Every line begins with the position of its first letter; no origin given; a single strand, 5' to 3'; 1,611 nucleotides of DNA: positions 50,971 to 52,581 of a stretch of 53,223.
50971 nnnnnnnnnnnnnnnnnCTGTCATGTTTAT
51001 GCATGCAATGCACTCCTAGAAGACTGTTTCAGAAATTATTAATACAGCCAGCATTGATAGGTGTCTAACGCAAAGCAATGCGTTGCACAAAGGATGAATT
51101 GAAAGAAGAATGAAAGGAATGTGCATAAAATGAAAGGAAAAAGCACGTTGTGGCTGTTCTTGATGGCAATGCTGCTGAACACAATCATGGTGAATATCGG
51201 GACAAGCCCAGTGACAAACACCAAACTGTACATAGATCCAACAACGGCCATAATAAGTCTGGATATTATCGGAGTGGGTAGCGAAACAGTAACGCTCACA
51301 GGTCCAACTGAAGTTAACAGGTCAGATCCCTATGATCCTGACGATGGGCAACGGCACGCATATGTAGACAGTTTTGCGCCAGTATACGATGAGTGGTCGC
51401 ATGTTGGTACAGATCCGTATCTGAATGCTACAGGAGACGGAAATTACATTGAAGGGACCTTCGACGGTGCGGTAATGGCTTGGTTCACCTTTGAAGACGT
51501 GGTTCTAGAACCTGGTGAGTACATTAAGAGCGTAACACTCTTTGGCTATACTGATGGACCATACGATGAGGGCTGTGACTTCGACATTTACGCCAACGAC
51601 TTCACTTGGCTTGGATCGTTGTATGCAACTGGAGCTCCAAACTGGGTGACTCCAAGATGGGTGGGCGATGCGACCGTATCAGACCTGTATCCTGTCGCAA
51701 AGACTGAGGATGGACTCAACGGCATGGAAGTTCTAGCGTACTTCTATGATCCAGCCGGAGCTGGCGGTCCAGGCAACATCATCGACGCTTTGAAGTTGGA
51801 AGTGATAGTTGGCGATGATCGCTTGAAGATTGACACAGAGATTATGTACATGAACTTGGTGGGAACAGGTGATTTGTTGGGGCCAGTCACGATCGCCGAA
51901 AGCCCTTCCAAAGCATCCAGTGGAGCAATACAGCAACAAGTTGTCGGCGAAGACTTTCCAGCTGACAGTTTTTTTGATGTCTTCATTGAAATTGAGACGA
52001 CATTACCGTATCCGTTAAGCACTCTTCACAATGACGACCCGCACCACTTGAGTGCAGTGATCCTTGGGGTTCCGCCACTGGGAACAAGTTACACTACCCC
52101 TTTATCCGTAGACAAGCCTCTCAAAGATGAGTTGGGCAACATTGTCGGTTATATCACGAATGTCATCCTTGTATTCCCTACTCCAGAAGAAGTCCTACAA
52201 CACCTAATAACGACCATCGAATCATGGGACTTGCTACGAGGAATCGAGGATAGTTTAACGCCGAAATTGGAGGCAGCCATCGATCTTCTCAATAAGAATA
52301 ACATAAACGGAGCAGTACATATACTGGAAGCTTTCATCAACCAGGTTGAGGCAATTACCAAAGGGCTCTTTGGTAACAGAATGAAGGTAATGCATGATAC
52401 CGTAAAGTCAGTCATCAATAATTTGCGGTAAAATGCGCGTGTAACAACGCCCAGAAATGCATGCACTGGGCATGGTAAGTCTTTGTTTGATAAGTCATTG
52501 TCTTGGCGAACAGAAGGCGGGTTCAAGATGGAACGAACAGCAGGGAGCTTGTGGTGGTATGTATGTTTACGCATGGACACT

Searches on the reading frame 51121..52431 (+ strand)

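Call 11: search_protein_families(library=pfam, proteins=[window:51121-52431:+], max_evalue=0.01)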
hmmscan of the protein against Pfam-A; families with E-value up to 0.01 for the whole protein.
window:51121-52431:+ (436 aa): 1 family
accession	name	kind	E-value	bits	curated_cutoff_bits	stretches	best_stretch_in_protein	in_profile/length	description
PF19550.4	DUF6073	-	0.00059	20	25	0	237-271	89-123/219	Family of unknown function (DUF6073)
